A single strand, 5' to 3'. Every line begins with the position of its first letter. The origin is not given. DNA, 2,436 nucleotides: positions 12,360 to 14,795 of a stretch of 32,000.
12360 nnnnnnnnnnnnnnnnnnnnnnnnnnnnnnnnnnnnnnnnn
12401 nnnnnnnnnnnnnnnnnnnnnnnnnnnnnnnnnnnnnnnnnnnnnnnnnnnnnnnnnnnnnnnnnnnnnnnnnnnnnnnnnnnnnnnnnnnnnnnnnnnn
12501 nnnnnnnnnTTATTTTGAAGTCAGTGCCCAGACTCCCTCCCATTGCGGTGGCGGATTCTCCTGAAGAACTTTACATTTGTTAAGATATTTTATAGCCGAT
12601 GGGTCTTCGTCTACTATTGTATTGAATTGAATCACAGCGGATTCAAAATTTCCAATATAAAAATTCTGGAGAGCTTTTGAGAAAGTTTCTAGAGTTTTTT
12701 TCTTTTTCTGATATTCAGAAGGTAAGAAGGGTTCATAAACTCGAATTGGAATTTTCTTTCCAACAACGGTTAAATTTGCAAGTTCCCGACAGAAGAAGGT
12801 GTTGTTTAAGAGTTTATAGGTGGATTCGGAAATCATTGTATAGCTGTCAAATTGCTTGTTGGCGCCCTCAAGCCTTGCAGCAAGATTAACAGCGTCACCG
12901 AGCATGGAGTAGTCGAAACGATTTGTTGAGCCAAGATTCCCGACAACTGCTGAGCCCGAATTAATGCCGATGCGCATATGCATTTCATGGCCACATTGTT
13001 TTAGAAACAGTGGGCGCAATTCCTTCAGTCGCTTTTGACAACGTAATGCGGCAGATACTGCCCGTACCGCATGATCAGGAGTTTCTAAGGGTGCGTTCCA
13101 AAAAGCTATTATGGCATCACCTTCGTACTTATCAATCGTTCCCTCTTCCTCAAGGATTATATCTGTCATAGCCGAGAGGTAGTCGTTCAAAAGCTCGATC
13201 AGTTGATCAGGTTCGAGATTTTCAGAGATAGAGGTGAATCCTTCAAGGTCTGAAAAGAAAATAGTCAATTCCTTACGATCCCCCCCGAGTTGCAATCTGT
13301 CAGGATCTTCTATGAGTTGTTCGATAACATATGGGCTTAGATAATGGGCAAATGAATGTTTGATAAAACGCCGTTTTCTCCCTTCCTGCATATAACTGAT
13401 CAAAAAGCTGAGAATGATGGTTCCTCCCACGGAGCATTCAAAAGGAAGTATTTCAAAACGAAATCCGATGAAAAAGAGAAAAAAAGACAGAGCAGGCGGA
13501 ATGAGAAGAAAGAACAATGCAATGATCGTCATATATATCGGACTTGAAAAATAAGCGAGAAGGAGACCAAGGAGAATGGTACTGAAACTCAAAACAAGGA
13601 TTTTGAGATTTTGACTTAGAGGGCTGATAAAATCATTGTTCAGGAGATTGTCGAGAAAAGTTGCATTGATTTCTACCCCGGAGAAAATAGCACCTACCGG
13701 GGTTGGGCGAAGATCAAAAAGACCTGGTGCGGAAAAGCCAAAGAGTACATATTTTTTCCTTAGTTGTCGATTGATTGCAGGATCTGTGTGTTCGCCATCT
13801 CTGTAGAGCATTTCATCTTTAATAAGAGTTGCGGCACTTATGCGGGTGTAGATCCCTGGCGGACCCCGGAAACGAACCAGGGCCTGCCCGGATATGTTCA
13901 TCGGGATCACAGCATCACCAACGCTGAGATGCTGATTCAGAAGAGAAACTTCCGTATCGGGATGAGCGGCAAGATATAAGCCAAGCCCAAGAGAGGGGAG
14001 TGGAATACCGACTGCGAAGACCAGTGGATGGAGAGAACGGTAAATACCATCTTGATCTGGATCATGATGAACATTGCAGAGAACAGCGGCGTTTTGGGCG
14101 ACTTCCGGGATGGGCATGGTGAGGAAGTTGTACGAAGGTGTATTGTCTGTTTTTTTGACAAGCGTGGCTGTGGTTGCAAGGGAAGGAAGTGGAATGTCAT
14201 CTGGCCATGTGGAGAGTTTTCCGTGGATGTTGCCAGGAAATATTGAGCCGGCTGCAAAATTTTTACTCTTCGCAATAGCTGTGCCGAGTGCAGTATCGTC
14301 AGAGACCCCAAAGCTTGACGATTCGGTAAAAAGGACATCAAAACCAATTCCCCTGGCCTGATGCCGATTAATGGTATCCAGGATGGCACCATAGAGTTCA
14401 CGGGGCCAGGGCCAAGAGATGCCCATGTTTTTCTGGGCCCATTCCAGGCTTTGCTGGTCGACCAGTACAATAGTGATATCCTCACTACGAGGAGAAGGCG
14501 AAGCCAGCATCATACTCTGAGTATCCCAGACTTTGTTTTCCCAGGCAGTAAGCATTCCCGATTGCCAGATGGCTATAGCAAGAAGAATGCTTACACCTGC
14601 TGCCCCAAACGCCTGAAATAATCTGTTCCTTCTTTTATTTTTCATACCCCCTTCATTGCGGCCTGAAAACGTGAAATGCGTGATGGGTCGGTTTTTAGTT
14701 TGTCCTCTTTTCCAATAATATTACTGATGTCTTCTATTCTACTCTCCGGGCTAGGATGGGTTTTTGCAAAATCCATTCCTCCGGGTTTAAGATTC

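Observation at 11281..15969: Four-gene cassette SH3b / Tat-M48 protease / CHASE2 adenylate cyclase / GAF-HD-GYP: possible protease-linked cAMP-to-c-di-GMP relay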

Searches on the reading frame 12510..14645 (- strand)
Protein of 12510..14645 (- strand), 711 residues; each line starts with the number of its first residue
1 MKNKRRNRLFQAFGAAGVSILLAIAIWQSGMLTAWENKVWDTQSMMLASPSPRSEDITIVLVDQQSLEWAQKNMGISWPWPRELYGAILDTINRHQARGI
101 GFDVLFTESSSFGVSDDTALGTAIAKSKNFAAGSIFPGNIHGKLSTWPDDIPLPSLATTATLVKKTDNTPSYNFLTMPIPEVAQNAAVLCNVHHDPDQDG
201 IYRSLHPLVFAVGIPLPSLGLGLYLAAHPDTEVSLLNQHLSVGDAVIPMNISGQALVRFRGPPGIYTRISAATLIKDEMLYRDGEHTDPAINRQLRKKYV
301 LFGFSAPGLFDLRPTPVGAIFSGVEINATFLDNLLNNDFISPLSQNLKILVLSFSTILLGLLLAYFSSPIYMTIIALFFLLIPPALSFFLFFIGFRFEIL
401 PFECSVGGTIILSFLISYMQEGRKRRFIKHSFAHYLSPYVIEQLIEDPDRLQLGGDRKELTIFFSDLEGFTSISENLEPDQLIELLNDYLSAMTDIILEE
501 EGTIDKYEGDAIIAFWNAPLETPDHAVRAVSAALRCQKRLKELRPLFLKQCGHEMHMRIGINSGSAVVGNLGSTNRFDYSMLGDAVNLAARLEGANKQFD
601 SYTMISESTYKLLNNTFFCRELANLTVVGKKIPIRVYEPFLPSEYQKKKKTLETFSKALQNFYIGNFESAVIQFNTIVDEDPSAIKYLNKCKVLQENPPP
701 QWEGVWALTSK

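Call 3: search_protein_families(library=pfam, proteins=[window:12510-14645:-], max_evalue=0.01)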
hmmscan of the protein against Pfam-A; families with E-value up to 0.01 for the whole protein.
window:12510-14645:- (711 aa): 2 families
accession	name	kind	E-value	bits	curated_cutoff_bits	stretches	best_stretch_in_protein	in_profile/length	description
PF05226.16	CHASE2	-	7.6e-49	167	26.3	1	20-360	3-255/257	CHASE2 domain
PF00211.25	Guanylate_cyc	-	3.4e-22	79.3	21.9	1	458-631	7-174/183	Adenylate and Guanylate cyclase catalytic domain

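Call 4: search_protein_families(library=ncbifam, proteins=[window:12510-14645:-], max_evalue=0.01)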
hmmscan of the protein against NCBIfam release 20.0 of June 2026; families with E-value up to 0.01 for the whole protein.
window:12510-14645:- (711 aa): 0 families

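Call 8: find_homologous_proteins(query=window:12510-14645:-, max_evalue=1e-20)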
Query window:12510-14645:- (711 aa): 2072 proteins with E <= 1e-20 among 8000 candidates; the best 120 are listed.
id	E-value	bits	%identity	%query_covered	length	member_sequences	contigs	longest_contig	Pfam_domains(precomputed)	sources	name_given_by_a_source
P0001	0.0e+0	1622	100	100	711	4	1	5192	PF05226.17,PF00211.26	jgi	-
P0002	0.0e+0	1210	73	100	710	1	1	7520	PF05226.17,PF00211.26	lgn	-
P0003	0.0e+0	1186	72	100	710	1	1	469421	PF05226.17,PF00211.26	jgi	jgi:adenylate cyclase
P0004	0.0e+0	1121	67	100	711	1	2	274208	PF05226.17,PF00211.26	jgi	jgi:adenylate cyclase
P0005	0.0e+0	1117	67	100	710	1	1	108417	PF05226.17,PF00211.26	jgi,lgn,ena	-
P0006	0.0e+0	1117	67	100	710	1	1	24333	PF05226.17,PF00211.26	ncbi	-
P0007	0.0e+0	1104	67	100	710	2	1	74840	PF05226.17,PF00211.26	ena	-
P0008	0.0e+0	1067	66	100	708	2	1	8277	PF05226.17,PF00211.26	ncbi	-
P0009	0.0e+0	1067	66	100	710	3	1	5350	PF05226.17,PF00211.26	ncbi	-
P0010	0.0e+0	1060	65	100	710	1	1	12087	PF05226.17,PF00211.26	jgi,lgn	jgi:adenylate cyclase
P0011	0.0e+0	1057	65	100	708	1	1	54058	PF05226.17,PF00211.26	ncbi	-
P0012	0.0e+0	1041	64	100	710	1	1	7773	PF05226.17,PF00211.26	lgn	-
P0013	6.8e-271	919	58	100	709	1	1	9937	PF05226.17,PF00211.26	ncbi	-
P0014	9.1e-269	912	57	100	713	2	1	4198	PF05226.17,PF00211.26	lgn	-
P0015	2.6e-268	910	57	100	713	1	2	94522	PF05226.17,PF00211.26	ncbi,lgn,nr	ncbi:MAG: adenylate/guanylate cyclase domain-containing protein [Proteobacteria bacterium]|nr:adenyl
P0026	7.1e-226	770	50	99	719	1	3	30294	PF05226.17,PF00211.26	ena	-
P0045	4.6e-218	744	49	96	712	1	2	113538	PF05226.17,PF00211.26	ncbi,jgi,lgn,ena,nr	ncbi:MAG TPA: adenylate/guanylate cyclase domain-containing protein [Desulfonatronum sp.]|nr:adenyla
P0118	7.8e-213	727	49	96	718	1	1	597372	PF05226.17,PF00211.26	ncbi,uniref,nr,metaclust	ncbi:adenylate/guanylate cyclase with Chase sensor [Candidatus Vecturithrix granuli]|uniref:Adenylat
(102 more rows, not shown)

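Call 9: find_encoding_contigs(protein=P0003, flank=8000, max_places=2)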
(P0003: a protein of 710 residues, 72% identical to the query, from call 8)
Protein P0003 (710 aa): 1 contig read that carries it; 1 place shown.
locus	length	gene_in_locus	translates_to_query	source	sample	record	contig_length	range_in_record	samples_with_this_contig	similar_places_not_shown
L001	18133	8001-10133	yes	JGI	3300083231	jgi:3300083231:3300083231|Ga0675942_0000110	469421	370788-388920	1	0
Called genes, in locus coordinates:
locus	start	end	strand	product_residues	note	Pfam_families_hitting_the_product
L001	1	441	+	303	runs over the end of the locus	PF03734:YkuD (weak)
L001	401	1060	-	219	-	PF00027:cNMP_binding, PF13545:HTH_Crp_2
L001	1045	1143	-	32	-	-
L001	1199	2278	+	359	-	PF00817:IMS, PF11798:IMS_HHH (weak), PF21999:IMS_HHH_1 (weak), PF11799:IMS_C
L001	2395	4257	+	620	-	PF01343:Peptidase_S49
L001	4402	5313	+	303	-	PF00497:SBP_bac_3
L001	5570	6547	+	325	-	PF07670:Gate (faint)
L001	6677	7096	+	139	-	PF08239:SH3_3, PF18348:SH3_16 (weak)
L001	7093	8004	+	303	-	PF01435:Peptidase_M48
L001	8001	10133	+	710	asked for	PF05226:CHASE2, PF00211:Guanylate_cyc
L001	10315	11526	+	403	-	PF13185:GAF_2, PF01590:GAF, PF13487:HD_5, PF01966:HD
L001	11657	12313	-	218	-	PF04536:TPM_phosphatase (faint)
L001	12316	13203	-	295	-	PF04536:TPM_phosphatase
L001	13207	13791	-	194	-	PF04011:LemA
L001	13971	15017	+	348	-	PF01032:FecCD, PF00950:ABC-3 (weak)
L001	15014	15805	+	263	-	PF00005:ABC_tran, PF02463:SMC_N (weak), PF13304:AAA_21 (faint)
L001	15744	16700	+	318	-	PF01497:Peripla_BP_2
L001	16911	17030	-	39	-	-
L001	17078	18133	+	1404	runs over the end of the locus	-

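Call 10: find_encoding_contigs(protein=P0045, flank=8000, max_places=2)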
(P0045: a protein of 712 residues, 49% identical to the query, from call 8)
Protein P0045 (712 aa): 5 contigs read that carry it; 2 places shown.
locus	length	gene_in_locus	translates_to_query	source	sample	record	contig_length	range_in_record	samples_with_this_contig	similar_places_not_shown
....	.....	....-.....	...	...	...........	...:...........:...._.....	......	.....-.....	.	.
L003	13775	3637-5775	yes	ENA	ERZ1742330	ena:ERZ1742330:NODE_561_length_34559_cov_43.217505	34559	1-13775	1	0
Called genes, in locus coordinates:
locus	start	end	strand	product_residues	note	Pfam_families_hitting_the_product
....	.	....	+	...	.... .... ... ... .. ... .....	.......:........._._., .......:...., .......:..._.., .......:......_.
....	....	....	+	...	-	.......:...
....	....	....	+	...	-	-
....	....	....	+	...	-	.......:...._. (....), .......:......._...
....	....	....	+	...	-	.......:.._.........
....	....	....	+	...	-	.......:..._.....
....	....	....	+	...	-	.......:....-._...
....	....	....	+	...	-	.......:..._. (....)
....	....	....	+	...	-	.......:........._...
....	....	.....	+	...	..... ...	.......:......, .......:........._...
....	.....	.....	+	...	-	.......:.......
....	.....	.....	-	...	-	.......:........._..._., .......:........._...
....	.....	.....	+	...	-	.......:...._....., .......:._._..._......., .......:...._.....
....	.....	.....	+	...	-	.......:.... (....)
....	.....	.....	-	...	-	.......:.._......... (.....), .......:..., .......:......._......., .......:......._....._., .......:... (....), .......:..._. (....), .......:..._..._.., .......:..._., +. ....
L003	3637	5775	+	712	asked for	PF05226:CHASE2, PF00211:Guanylate_cyc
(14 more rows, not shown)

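Call 11: find_encoding_contigs(protein=P0118, flank=8000, max_places=2)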
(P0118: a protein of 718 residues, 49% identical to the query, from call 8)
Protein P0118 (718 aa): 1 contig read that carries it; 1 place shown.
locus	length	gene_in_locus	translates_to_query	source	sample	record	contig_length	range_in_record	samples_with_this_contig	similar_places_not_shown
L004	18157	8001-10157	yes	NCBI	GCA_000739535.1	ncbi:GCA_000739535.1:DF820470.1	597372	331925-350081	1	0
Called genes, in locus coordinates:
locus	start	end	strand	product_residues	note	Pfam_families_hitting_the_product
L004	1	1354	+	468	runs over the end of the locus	PF02952:Fucose_iso_C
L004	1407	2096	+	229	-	PF00596:Aldolase_II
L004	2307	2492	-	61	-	-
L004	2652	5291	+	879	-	PF00015:MCPsignal, PF13407:Peripla_BP_4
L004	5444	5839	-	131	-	PF05025:RbsD_FucU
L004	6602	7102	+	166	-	PF08239:SH3_3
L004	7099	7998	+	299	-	PF01435:Peptidase_M48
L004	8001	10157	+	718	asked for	PF05226:CHASE2, PF00211:Guanylate_cyc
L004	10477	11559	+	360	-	PF00389:2-Hacid_dh, PF02826:2-Hacid_dh_C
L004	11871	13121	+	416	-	PF00370:FGGY_N, PF02782:FGGY_C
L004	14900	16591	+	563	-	PF00496:SBP_bac_5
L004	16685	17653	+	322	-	PF19300:BPD_transp_1_N, PF00528:BPD_transp_1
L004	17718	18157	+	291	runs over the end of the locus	PF12911:OppC_N, PF00528:BPD_transp_1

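Call 17: find_related_loci(query=A1, collection=genome_contigs, flank=8000)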
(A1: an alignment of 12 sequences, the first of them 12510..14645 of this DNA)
Query A1 (711 aa) in genome_contigs; peptide patterns used: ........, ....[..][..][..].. (x = any residue, [..] = any of these).
600 stretches matched a pattern (row limit reached: there are more); 595 encode a relative of the query (tblastn E <= 1e-3); the best 80 are kept; 80 distinct loci.
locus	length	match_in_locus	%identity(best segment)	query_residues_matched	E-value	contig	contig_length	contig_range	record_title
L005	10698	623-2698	48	22-711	0e+0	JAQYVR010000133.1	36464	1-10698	MAG: Desulfobacteria bacterium isolate SG_15_bin16 SG_15_bin.16.orig_15_k141_5856694, whole genome shotgun sequence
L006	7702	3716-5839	49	3-711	0e+0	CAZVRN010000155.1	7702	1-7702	MAG TPA_asm: uncultured Thermodesulfobacteriota bacterium isolate binchicken_co19_575 genome assembly, contig: NODE_1661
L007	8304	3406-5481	48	22-711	0e+0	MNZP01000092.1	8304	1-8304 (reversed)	MAG: Syntrophaceae bacterium CG2_30_49_12 cg2_3.0_scaffold_9042_c, whole genome shotgun sequence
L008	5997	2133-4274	48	1-711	0e+0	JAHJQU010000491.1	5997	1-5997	MAG: Proteobacteria bacterium isolate OS_PC_MetaG.mb.119 OS_PC_MetaG.mb.119_k141_255485, whole genome shotgun sequence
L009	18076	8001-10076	48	22-711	0e+0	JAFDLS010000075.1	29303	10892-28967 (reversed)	MAG: Deltaproteobacteria bacterium isolate Meg22_810_Bin_229 Meg22_810_Bin_229_scaffold_20220, whole genome shotgun sequ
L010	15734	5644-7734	47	14-711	0e+0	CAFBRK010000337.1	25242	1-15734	Olavius algarvensis associated proteobacterium Delta 3 isolate mag3:49deedb4-927c-43a8-ad40-04e63e16f3c8 genome assembly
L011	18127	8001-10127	46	2-711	0e+0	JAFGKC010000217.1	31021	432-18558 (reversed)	MAG: Syntrophaceae bacterium isolate Zod_Metabat.309 k87_14536565, whole genome shotgun sequence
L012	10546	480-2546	49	21-711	0e+0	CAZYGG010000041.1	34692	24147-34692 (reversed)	MAG TPA_asm: uncultured Desulfobacterales bacterium isolate SRP167671_co2_59 genome assembly, contig: NODE_1618_length_3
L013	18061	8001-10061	47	27-711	0e+0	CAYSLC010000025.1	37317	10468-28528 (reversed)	MAG TPA_asm: uncultured Desulfobacteraceae bacterium isolate binchicken_co15_57 genome assembly, contig: NODE_398_length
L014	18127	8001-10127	46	6-711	0e+0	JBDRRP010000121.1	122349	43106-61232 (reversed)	MAG: Pseudomonadota bacterium isolate MEGAHIT-group-2.99 k141_284808, whole genome shotgun sequence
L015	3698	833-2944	46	10-711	0e+0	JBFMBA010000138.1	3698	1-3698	MAG: Thermodesulfobacteriota bacterium isolate MAG152 MAG152_138, whole genome shotgun sequence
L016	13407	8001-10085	45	13-711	0e+0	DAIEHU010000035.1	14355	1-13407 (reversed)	MAG TPA_asm: Desulfobacteraceae bacterium isolate clean1013 NODE_35_length_14355_cov_3.152542, whole genome shotgun sequ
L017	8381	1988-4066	46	21-711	0e+0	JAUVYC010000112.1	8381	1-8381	MAG: Spirochaetota bacterium isolate CSMAG_1232 CSMAG_1232_k141_1379225_length_8381_cov_9.9760, whole genome shotgun seq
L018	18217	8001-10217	43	21-711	0e+0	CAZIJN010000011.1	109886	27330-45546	MAG TPA_asm: uncultured Desulfobacterales bacterium isolate SRP294416_co1_101 genome assembly, contig: NODE_155_length_1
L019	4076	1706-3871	44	18-711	0e+0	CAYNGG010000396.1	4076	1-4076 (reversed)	MAG TPA_asm: uncultured Desulfobacteraceae bacterium isolate binchicken_co8_379 genome assembly, contig: NODE_44658_leng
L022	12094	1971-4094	43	6-711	0e+0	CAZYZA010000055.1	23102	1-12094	MAG TPA_asm: uncultured Desulfovibrionaceae bacterium isolate binchicken_co168_104 genome assembly, contig: NODE_3922_le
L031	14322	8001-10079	43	24-711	4e-176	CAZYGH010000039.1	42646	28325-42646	MAG TPA_asm: uncultured Verrucomicrobiota bacterium isolate binchicken_co309_146 genome assembly, contig: NODE_487_lengt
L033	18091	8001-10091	44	18-711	2e-173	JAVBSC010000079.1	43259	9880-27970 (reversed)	MAG: Desulfovibrionaceae bacterium isolate EPI_MAG_00213 c_000002320252, whole genome shotgun sequence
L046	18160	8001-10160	42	12-711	5e-170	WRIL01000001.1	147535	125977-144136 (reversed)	MAG: Desulfovibrionaceae bacterium isolate Nt197P3bin4 Ga0082212_10000070, whole genome shotgun sequence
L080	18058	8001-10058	38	6-706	2e-129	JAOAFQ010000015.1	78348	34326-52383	MAG: Candidatus Aminicenantes bacterium isolate SKW293 k141_194594, whole genome shotgun sequence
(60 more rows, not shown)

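Call 25: search_protein_families(library=pfam, alignment_id=A2, max_evalue=0.001)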
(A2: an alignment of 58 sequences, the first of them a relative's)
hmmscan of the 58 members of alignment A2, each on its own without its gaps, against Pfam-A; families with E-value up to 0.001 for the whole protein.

A. member 1, L001:10315-11526:+ (403 aa): 4 families
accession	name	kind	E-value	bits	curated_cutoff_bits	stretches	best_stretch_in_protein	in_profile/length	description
PF13487.12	HD_5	-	2.3e-19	70.2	27.2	1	219-384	21-170/170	HD domain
PF01966.28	HD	-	1.8e-14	54.5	22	1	210-352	3-115/116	HD domain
PF01590.32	GAF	-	3.9e-10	40.8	22.4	1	29-183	3-133/133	GAF domain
PF13185.12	GAF_2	-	4.3e-08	33.9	28.6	1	29-184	5-136/136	GAF domain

B. families by the number of members that match (of 58 scanned): 100 families (the first 25 are shown)
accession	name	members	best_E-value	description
PF12706.13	Lactamase_B_2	15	4.4e-18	Beta-lactamase superfamily domain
PF00753.33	Lactamase_B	15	2.6e-10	Metallo-beta-lactamase superfamily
PF13487.12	HD_5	3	1.1e-26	HD domain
PF01966.28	HD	3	1.8e-18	HD domain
PF01590.32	GAF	3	1.1e-12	GAF domain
PF13191.12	AAA_16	3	1e-06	AAA ATPase domain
PF13401.12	AAA_22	3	3.1e-05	AAA domain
PF14489.11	QueF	2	1.5e-32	QueF-like protein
PF01926.29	MMR_HSR1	2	2.4e-20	50S ribosome-binding GTPase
PF13185.12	GAF_2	2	1.6e-08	GAF domain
PF14819.11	QueF_N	2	0.00019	Nitrile reductase, 7-cyano-7-deazaguanine-reductase N-term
PF05761.20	5_nucleotid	1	2e-143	5' nucleotidase family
PF00121.24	TIM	1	2.5e-103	Triosephosphate isomerase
PF02401.23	LYTB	1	3.4e-86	LytB protein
PF01370.27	Epimerase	1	8.7e-60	NAD dependent epimerase/dehydratase family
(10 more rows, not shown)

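Call 27: search_protein_families(library=pfam, alignment_id=A3, max_evalue=0.001)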
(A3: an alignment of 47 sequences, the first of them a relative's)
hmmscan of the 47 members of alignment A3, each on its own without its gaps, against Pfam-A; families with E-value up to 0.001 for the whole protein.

A. member 1, L001:11657-12322:- (221 aa): 1 family
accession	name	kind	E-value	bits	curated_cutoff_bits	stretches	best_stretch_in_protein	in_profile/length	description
PF04536.20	TPM_phosphatase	-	3e-07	30.9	22.1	1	123-198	47-123/125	TPM domain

B. families by the number of members that match (of 47 scanned): 59 families (the first 25 are shown)
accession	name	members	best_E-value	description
PF00027.35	cNMP_binding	10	2.2e-21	Cyclic nucleotide-binding domain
PF00924.24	MS_channel_2nd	10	9.4e-18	Mechanosensitive ion channel, beta-domain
PF21082.3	MS_channel_3rd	10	6.1e-15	Mechanosensitive ion channel MscS, C-terminal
PF16363.11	GDP_Man_Dehyd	1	3.1e-159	GDP-mannose 4,6 dehydratase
PF00162.24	PGK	1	4.3e-158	Phosphoglycerate kinase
PF13292.11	DXP_synthase_N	1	1.5e-109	1-deoxy-D-xylulose-5-phosphate synthase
PF01370.27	Epimerase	1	2.8e-78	NAD dependent epimerase/dehydratase family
PF02540.23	NAD_synthase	1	1e-73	NAD synthase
PF00370.27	FGGY_N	1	6.2e-67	FGGY family of carbohydrate kinases, N-terminal domain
PF01195.25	Pept_tRNA_hydro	1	4.2e-62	Peptidyl-tRNA hydrolase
PF00884.28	Sulfatase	1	4.7e-62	Sulfatase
PF00999.27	Na_H_Exchanger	1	1.4e-51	Sodium/hydrogen exchanger, transmembrane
PF02541.22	Ppx-GppA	1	1.9e-51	Ppx/GppA phosphatase family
PF02779.29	Transket_pyr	1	2.7e-42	Transketolase, pyrimidine binding domain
PF10861.13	DUF2784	1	7.1e-36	Protein of Unknown function (DUF2784)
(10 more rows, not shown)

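Call 41: find_encoding_contigs(protein=P0004, flank=5000, max_places=1)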
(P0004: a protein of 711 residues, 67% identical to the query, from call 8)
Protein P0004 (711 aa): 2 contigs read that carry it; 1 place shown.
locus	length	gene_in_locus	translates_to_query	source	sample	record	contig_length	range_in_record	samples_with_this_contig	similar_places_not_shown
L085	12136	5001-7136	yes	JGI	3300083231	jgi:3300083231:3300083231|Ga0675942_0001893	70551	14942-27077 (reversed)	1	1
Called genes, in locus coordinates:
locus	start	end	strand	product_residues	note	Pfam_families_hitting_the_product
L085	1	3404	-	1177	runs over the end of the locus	PF00580:UvrD-helicase, PF13245:AAA_19, PF00580:UvrD-helicase, PF13361:UvrD_C, PF13538:UvrD_C_2 (faint)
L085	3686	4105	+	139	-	PF08239:SH3_3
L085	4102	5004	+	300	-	PF01435:Peptidase_M48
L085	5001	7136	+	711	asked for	PF05226:CHASE2, PF00211:Guanylate_cyc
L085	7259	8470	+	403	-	PF01590:GAF, PF13487:HD_5, PF01966:HD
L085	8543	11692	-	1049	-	PF04257:RecC_N, PF27451:RecC_4th, PF17946:RecC_C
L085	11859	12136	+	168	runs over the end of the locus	PF13302:Acetyltransf_3, PF13420:Acetyltransf_4, PF00583:Acetyltransf_1, PF13673:Acetyltransf_10 (weak), PF13508:Acetyltransf_7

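Call 42: find_encoding_contigs(protein=P0011, flank=5000, max_places=1)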
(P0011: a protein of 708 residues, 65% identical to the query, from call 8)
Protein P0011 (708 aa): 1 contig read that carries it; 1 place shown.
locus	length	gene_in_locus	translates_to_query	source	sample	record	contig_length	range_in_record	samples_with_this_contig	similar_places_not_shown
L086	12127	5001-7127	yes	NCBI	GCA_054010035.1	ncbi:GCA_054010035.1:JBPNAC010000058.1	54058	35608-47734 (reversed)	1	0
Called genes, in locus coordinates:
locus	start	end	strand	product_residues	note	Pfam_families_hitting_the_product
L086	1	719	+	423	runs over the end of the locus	PF07690:MFS_1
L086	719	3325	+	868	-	PF01553:Acyltransferase (weak), PF00501:AMP-binding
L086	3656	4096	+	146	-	PF08239:SH3_3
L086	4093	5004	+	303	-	PF01435:Peptidase_M48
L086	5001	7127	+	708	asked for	PF05226:CHASE2, PF00211:Guanylate_cyc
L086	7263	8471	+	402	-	PF13185:GAF_2, PF01590:GAF, PF13487:HD_5, PF01966:HD, PF13487:HD_5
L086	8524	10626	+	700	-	PF13188:PAS_8 (faint), PF08448:PAS_4 (weak), PF13426:PAS_9 (faint), PF02518:HATPase_c, PF00072:Response_reg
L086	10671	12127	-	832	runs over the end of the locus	PF13567:DUF4131, PF03772:Competence, PF00753:Lactamase_B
